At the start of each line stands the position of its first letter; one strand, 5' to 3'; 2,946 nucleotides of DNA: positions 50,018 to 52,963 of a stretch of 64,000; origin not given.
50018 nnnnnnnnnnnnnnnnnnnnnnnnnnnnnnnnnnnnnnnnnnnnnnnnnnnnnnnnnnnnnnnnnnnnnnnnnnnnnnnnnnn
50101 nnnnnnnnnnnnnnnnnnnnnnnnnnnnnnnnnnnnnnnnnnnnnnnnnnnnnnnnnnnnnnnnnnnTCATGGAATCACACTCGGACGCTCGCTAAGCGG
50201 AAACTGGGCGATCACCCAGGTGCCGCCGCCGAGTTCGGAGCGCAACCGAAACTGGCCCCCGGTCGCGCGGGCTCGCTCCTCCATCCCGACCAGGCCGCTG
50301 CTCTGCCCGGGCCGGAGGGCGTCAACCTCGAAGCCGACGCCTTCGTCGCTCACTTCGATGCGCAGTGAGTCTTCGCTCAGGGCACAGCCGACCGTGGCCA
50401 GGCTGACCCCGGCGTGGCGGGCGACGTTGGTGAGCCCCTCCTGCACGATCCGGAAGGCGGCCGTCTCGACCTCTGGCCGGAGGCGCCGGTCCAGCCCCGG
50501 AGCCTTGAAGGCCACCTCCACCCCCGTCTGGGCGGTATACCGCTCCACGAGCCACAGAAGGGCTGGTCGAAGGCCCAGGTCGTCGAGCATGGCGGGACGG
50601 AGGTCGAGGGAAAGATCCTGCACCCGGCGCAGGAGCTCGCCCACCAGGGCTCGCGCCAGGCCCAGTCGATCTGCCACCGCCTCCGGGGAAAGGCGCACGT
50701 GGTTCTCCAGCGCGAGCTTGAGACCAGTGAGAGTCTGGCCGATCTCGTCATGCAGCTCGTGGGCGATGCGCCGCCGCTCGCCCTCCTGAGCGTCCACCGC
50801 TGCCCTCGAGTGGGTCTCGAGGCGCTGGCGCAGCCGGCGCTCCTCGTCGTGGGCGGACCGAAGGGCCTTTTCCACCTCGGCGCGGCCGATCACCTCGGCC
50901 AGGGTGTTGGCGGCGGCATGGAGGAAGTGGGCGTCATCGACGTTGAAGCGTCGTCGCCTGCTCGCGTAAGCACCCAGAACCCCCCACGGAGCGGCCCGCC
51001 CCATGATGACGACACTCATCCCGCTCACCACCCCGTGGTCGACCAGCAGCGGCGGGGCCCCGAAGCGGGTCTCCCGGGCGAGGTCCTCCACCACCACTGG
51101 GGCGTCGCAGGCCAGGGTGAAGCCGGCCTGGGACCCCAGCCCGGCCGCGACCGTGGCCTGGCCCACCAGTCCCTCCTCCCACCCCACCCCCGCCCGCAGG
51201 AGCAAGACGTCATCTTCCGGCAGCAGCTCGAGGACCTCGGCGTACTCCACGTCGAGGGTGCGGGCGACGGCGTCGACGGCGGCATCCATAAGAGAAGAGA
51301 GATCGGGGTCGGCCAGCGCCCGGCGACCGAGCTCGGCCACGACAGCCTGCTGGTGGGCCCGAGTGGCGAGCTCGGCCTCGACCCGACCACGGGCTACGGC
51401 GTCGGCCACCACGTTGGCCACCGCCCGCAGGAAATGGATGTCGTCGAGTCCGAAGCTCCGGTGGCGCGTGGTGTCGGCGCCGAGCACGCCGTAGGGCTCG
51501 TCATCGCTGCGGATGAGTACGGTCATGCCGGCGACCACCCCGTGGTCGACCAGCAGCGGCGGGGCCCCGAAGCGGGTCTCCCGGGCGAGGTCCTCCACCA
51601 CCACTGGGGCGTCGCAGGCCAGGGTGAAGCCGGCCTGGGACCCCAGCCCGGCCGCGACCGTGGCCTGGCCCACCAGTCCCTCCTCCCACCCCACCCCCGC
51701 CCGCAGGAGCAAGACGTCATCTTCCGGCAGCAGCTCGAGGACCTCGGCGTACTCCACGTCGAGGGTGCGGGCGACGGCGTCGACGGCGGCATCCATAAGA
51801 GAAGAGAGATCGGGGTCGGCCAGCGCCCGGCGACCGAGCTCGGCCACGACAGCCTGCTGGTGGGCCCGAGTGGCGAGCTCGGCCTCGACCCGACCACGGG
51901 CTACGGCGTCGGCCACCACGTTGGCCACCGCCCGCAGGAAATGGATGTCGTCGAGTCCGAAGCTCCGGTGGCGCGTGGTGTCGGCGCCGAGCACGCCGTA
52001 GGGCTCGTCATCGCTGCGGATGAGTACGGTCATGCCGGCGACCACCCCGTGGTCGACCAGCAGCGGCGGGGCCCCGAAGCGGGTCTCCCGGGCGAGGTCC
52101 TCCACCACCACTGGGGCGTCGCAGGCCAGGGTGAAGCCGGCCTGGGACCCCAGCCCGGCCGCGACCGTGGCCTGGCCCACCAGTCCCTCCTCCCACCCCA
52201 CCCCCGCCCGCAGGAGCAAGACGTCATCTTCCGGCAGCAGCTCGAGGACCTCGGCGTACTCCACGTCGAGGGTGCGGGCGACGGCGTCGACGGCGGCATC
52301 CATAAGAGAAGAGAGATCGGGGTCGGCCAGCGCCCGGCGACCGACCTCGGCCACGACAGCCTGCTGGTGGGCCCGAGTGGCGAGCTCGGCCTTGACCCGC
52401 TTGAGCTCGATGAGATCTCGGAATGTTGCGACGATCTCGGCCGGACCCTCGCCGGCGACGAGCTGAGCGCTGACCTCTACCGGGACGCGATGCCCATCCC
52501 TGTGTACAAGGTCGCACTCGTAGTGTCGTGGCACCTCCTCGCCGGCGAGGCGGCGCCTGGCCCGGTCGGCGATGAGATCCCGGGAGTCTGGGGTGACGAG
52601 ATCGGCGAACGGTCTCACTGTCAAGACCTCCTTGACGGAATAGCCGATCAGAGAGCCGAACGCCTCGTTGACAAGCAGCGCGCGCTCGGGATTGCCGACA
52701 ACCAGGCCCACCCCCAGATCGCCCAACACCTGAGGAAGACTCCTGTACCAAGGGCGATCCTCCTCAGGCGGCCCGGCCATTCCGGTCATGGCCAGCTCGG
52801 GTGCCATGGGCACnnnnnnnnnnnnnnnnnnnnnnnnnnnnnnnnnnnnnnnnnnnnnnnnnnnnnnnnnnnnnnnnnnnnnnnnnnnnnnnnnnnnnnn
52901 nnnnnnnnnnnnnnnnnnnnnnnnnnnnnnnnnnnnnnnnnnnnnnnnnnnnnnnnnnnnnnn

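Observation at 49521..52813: Two-component system whose sensor kinase contains GAF domains generated by perfect 507-bp tandem duplication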

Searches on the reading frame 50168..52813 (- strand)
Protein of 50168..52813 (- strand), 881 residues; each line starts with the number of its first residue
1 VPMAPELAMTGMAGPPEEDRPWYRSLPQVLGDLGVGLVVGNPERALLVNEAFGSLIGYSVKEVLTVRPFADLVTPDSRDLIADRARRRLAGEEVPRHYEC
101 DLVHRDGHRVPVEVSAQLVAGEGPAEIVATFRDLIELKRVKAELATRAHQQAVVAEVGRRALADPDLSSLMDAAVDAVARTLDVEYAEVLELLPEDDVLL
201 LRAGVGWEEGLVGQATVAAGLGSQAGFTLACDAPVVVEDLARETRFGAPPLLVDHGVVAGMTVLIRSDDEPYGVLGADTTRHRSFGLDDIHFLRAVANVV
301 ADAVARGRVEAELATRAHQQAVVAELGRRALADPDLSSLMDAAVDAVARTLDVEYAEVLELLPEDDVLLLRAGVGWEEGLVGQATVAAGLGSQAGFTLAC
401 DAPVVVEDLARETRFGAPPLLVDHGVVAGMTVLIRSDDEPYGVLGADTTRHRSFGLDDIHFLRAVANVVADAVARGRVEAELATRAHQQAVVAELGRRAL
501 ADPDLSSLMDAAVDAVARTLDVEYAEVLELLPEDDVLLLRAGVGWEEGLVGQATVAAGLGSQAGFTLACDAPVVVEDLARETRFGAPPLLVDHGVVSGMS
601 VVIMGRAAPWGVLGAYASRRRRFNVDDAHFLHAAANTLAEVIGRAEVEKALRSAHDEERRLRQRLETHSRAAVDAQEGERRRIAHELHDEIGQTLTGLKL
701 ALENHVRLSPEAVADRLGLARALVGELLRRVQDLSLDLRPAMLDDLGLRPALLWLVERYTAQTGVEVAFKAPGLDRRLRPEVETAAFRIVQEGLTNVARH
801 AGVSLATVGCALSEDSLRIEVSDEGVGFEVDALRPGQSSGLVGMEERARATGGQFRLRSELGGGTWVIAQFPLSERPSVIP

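Call 5: search_protein_families(library=pfam, proteins=[window:50168-52813:-], max_evalue=0.01)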
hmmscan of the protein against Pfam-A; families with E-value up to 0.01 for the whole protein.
window:50168-52813:- (881 aa): 12 families
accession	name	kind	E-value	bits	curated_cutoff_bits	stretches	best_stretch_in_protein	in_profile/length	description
PF01590.32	GAF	-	1.6e-36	126.2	22.4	3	166-303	1-132/133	GAF domain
PF13185.12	GAF_2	-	1.4e-26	93.7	28.6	3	166-304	3-135/136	GAF domain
PF13492.12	GAF_3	-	3.4e-15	57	27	2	168-306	3-129/129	GAF domain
PF07730.19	HisKA_3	-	3.6e-10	40.7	24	1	679-741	1-66/68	Histidine kinase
PF02518.31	HATPase_c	-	8.3e-09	36.3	26.4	1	783-874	3-110/111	Histidine kinase-, DNA gyrase B-, and HSP90-like ATPase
PF13426.13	PAS_9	-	3.7e-06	27.6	27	1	42-134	9-101/103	PAS domain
PF00989.32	PAS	-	4.3e-06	27.1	22.6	1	44-133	22-112/113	PAS fold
PF08447.18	PAS_3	-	5.7e-06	27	25.6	1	47-119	3-75/89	PAS fold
PF00453.23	Ribosomal_L20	-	7.3e-06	26.5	30.8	0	141-200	29-88/107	Ribosomal protein L20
PF03472.21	Autoind_bind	-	0.0002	21.4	23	0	591-639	95-142/149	Autoinducer binding domain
PF19560.4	DUF6082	-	0.00092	19.3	26.7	0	295-345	19-68/163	Family of unknown function (DUF6082)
PF00356.27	LacI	-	0.0087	16.3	27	0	794-815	2-23/46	Bacterial regulatory proteins, lacI family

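Call 8: find_homologous_proteins(query=window:50168-52813:-, max_evalue=1e-20)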
Query window:50168-52813:- (881 aa): 1250 proteins with E <= 1e-20 among 8000 candidates; the best 120 are listed.
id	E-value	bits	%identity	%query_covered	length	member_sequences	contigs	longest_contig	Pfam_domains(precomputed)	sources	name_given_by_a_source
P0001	0.0e+0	1816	100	97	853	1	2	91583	PF08447.19,PF13426.14,PF13185.13,PF01590.33,PF07730.20,PF02518.32,PF13492.13,PF00989.32,PF00453.24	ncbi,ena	-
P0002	0.0e+0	1314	68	66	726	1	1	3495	PF13426.14,PF13185.13,PF01590.33,PF07730.20,PF02518.32,PF13492.13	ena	-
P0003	0.0e+0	1309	69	64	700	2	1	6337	PF08447.19,PF13426.14,PF13185.13,PF01590.33,PF07730.20,PF02518.32,PF13492.13,PF00989.32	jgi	jgi:PAS domain S-box-containing protein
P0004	0.0e+0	1306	68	64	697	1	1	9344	PF08447.19,PF13426.14,PF13185.13,PF01590.33,PF13581.13,PF07730.20,PF02518.32,PF13492.13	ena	-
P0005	0.0e+0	1278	67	64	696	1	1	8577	PF13426.14,PF13185.13,PF01590.33,PF13581.13,PF07730.20,PF02518.32,PF13492.13,PF00989.32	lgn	-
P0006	0.0e+0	1232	70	66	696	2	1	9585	PF13426.14,PF13185.13,PF01590.33,PF13581.13,PF07730.20,PF02518.32,PF13492.13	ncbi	-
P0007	0.0e+0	1216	69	65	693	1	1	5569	PF08447.19,PF13426.14,PF13185.13,PF01590.33,PF13581.13,PF07730.20,PF02518.32,PF13492.13,PF00989.32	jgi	jgi:PAS domain S-box-containing protein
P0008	0.0e+0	1200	66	65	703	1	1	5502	PF13426.14,PF13185.13,PF01590.33,PF07730.20,PF02518.32,PF13492.13,PF00989.32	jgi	jgi:PAS domain S-box-containing protein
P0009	0.0e+0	1180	66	67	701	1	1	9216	PF08447.19,PF13426.14,PF13185.13,PF01590.33,PF13581.13,PF07730.20,PF02518.32,PF13492.13,PF00989.32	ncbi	ncbi:MAG: GAF domain-containing protein [Acidimicrobiales bacterium]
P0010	0.0e+0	1136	66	66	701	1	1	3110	PF13426.14,PF13185.13,PF01590.33,PF13581.13,PF07730.20,PF02518.32,PF13492.13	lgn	-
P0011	0.0e+0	1067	69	64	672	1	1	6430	PF08447.19,PF13426.14,PF13185.13,PF01590.33,PF07730.20,PF02518.32,PF13492.13,PF00989.32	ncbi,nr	ncbi:MAG: GAF domain-containing protein, partial [Actinomycetota bacterium]|nr:GAF domain-containing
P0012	0.0e+0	1056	60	66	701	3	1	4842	PF08447.19,PF13426.14,PF13185.13,PF01590.33,PF07730.20,PF02518.32,PF13492.13,PF00989.32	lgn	-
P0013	0.0e+0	1021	64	65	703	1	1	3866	PF08447.19,PF13426.14,PF13188.14,PF13185.13,PF01590.33,PF07730.20,PF02518.32,PF13492.13,PF00989.32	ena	-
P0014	5.3e-289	979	70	64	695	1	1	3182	PF08447.19,PF13426.14,PF13185.13,PF01590.33,PF13581.13,PF07730.20,PF08448.17,PF02518.32,PF13492.13,PF00989.32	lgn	-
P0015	5.7e-275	933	63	65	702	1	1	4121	PF08447.19,PF13426.14,PF13185.13,PF01590.33,PF07730.20,PF02518.32,PF13492.13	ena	-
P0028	6.4e-186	638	75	47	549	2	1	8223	PF13185.13,PF01590.33,PF13581.13,PF07730.20,PF02518.32,PF13492.13,PF00072.31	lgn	-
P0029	4.1e-184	632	77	47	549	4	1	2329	PF13185.13,PF01590.33,PF07730.20,PF02518.32,PF13492.13,PF00072.31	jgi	jgi:signal transduction histidine kinase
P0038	1.3e-172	594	72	46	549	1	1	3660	PF13185.13,PF01590.33,PF07730.20,PF02518.32,PF13492.13,PF00072.31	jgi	jgi:signal transduction histidine kinase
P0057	3.9e-132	460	44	45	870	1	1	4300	PF13426.14,PF13185.13,PF07730.20,PF13492.13,PF08281.19,PF00072.31,PF08447.19,PF01590.33,PF00196.26,PF08448.17,PF02518.32,PF00989.32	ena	-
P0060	9.7e-127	442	45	46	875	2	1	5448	PF13426.14,PF13188.14,PF13185.13,PF07730.20,PF13492.13,PF08281.19,PF00072.31,PF01590.33,PF00196.26,PF08448.17,PF02518.32,PF00989.32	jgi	jgi:PAS domain S-box-containing protein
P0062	9.7e-126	439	40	53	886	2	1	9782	PF13426.14,PF13188.14,PF13185.13,PF07730.20,PF13492.13,PF00072.31,PF13596.13,PF08447.19,PF01590.33,PF00196.26,PF13581.13,PF08448.17,PF02518.32,PF00989.32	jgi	jgi:PAS domain S-box-containing protein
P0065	4.6e-118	414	42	46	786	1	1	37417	PF13426.14,PF13188.14,PF13185.13,PF07730.20,PF13492.13,PF08281.19,PF00072.31,PF08447.19,PF01590.33,PF00196.26,PF13581.13,PF08448.17,PF02518.32,PF00989.32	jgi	jgi:PAS domain S-box-containing protein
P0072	3.8e-111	391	45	33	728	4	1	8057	PF08447.19,PF13426.14,PF13188.14,PF13185.13,PF01590.33,PF08448.17,PF02518.32,PF13492.13,PF00512.32,PF00989.32,PF00072.31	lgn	-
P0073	2.0e-110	388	44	63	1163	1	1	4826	PF13426.14,PF13188.14,PF13185.13,PF07730.20,PF13492.13,PF00072.31,PF13596.13,PF08447.19,PF01590.33,PF00196.26,PF13581.13,PF08448.17,PF02518.32,PF00989.32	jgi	jgi:PAS domain S-box-containing protein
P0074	1.2e-108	383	38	46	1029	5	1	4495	PF13426.14,PF13188.14,PF13185.13,PF07730.20,PF13492.13,PF00072.31,PF08447.19,PF12860.14,PF01590.33,PF00196.26,PF13581.13,PF08448.17,PF02518.32,PF00989.32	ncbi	-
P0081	6.8e-103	364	46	46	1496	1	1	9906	PF13426.14,PF13188.14,PF13185.13,PF13492.13,PF00512.32,PF00072.31,PF13596.13,PF08447.19,PF12860.14,PF01590.33,PF08448.17,PF02518.32,PF00989.32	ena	-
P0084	7.4e-102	360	38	59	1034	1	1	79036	PF08447.19,PF13426.14,PF13185.13,PF01590.33,PF13581.13,PF07730.20,PF08448.17,PF02518.32,PF13492.13,PF00989.32,PF00072.31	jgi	jgi:PAS domain S-box-containing protein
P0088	7.1e-100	354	37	46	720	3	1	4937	PF13426.14,PF13185.13,PF07730.20,PF13492.13,PF00072.31,PF08447.19,PF01590.33,PF00196.26,PF13581.13,PF08448.17,PF02518.32,PF00989.32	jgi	jgi:PAS domain S-box-containing protein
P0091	5.7e-99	351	45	47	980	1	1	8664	PF13426.14,PF13188.14,PF13185.13,PF13492.13,PF00072.31,PF13596.13,PF08447.19,PF01590.33,PF00196.26,PF13581.13,PF08448.17,PF02518.32,PF00989.32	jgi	jgi:PAS domain S-box-containing protein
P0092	1.5e-98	349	45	47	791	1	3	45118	PF08447.19,PF13426.14,PF13188.14,PF13185.13,PF01590.33,PF07730.20,PF08448.17,PF02518.32,PF13492.13,PF00989.32,PF00072.31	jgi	jgi:PAS domain S-box-containing protein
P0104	1.5e-93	333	50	33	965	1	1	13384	PF08447.19,PF13426.14,PF13188.14,PF13185.13,PF01590.33,PF00196.26,PF08448.17,PF02518.32,PF13492.13,PF00989.32,PF00072.31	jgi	jgi:PAS domain S-box-containing protein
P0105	2.0e-93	332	42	29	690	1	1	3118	PF08447.19,PF13426.14,PF13188.14,PF13185.13,PF01590.33,PF08448.17,PF02518.32,PF13492.13,PF00512.32,PF00989.32,PF00072.31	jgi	jgi:PAS domain S-box-containing protein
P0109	7.3e-92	327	40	43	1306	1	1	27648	PF13426.14,PF13188.14,PF13185.13,PF01590.33,PF07730.20,PF08448.17,PF02518.32,PF13492.13,PF00989.32,PF00072.31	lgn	-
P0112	2.5e-90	322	39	46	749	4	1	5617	PF13426.14,PF13188.14,PF13185.13,PF07730.20,PF13492.13,PF00072.31,PF08447.19,PF12860.14,PF01590.33,PF08448.17,PF02518.32,PF00989.32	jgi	jgi:PAS domain S-box-containing protein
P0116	8.7e-88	314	44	33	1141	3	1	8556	PF08447.19,PF13426.14,PF13188.14,PF13185.13,PF01590.33,PF07730.20,PF08448.17,PF02518.32,PF13492.13,PF00989.32,PF00072.31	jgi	jgi:PAS domain S-box-containing protein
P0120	3.4e-86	308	43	47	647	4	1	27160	PF13426.14,PF13185.13,PF12860.14,PF01590.33,PF07730.20,PF08448.17,PF02518.32,PF00989.32,PF00072.31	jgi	jgi:PAS domain S-box-containing protein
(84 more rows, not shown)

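Call 9: find_encoding_contigs(protein=P0001, flank=3000, max_places=6)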
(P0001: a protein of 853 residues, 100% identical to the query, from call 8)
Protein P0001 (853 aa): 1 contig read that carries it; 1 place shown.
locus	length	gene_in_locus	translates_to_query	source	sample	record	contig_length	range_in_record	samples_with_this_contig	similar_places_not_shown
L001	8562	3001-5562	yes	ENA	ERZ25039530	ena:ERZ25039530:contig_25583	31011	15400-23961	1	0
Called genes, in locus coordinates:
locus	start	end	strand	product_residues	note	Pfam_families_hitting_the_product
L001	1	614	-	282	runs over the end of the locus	PF00009:GTP_EFTU, PF03144:GTP_EFTU_D2, PF03143:GTP_EFTU_D3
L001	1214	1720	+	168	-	PF13302:Acetyltransf_3, PF13420:Acetyltransf_4, PF00583:Acetyltransf_1, PF13508:Acetyltransf_7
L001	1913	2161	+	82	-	-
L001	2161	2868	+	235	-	PF00589:Phage_integrase (weak)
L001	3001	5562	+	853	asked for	PF01590:GAF, PF13185:GAF_2, PF01590:GAF, PF13185:GAF_2, PF01590:GAF, PF13185:GAF_2, PF07730:HisKA_3, PF02518:HATPase_c, +5 more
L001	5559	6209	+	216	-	PF00072:Response_reg, PF00196:GerE, PF04545:Sigma70_r4 (weak), PF08281:Sigma70_r4_2 (weak), PF13384:HTH_23 (faint)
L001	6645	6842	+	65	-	-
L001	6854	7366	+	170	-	PF01740:STAS, PF13466:STAS_2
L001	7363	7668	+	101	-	-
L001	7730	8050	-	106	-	-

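Call 18: find_related_loci(query=window:50168-52813:-, collection=genome_contigs, flank=6000)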
Query window:50168-52813:- (881 aa) in genome_contigs; peptide patterns used: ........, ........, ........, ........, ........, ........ (x = any residue, [..] = any of these).
35 stretches matched a pattern; 2 encode a relative of the query (tblastn E <= 1e-3); 2 distinct loci.
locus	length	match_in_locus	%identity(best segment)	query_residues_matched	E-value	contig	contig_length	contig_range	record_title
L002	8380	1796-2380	51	133-658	1e-39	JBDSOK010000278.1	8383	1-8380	MAG: Nitrospiria bacterium isolate cluster1_bin.438 k127_12471229, whole genome shotgun sequence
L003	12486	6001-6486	31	513-658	8e-5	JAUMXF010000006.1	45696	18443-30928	MAG: Pseudomonadota bacterium isolate S15M_Sa_55 NODE_418_length_45696_cov_7.420587, whole genome shotgun sequence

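Call 22: find_related_loci(query=window:50168-52813:-, collection=metagenome_contigs, flank=5000)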
Query window:50168-52813:- (881 aa) in metagenome_contigs; peptide patterns used: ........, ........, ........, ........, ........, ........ (x = any residue, [..] = any of these).
42 stretches matched a pattern, but none encodes a relative of the query by tblastn (E <= 1e-3).
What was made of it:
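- Tried and rejected: Scans of genome_contigs and metagenome_contigs with the kinase found no close relative (calls 18, 22).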

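Call 23: search_solved_structures(query=window:50168-52813:-, max_evalue=0.001, show_alignments=0)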
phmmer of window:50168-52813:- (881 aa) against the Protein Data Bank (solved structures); distinct sequences matched with E-value up to 0.001: 11.
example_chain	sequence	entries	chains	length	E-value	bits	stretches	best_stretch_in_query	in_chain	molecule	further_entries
4gt8_A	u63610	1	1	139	7.9e-10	40.7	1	775-877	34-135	Sensor protein vraS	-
3e0y_A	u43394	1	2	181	6.3e-08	34.5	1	145-305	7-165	Conserved domain protein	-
3zxo_A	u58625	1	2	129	6.5e-07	31.1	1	784-874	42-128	REDOX SENSOR HISTIDINE KINASE RESPONSE REGULATOR DEVS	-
3gig_A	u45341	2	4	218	6.7e-07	31.1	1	657-862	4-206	Sensor histidine kinase desK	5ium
7ssj_A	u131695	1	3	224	1.1e-06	30.4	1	657-862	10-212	Sensor histidine kinase DesK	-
8sbm_A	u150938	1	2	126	1.2e-06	30.2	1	784-874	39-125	GAF domain-containing protein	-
3zxq_A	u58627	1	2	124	1.3e-06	30.1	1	786-871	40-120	HYPOXIA SENSOR HISTIDINE KINASE RESPONSE REGULATOR DOST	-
3gie_A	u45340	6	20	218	8.9e-06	27.3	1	657-862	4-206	Sensor histidine kinase desK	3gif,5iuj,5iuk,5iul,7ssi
3ehh_A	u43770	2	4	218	5.8e-05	24.6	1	657-862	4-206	Sensor kinase (YocF protein)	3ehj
3ehf_A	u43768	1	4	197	6.1e-05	24.6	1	679-862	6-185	Sensor kinase (YocF protein)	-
8jrc_A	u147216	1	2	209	0.00024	22.6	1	189-311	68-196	Nif-specific regulatory protein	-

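Call 30: find_encoding_contigs(protein=P0006, flank=5000, max_places=2)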
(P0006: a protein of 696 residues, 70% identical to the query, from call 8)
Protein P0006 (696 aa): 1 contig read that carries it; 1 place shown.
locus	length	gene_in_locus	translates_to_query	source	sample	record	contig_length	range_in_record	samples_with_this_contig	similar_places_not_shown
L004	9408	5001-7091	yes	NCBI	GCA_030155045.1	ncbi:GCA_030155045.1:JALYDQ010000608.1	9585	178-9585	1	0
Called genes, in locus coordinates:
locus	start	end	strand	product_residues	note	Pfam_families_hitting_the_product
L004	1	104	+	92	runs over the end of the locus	?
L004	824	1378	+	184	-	PF13376:OmdA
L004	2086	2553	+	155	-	PF08940:DUF1918, PF08962:Rv2632c-like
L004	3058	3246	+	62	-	-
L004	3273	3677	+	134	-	PF01740:STAS, PF13466:STAS_2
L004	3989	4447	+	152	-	PF08940:DUF1918, PF08962:Rv2632c-like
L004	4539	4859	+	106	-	PF07978:NIPSNAP (weak)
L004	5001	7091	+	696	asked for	PF13426:PAS_9, PF01590:GAF, PF13185:GAF_2, PF13492:GAF_3 (weak), PF01590:GAF, PF13185:GAF_2, PF07730:HisKA_3, PF02518:HATPase_c, +2 more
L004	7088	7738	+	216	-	PF00072:Response_reg, PF00196:GerE, PF08281:Sigma70_r4_2 (weak), PF13384:HTH_23 (weak)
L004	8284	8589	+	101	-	-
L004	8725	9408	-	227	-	?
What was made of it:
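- Closest known: DevS. Same: One orthologous locus carries Rv2632c-like genes (call 30).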
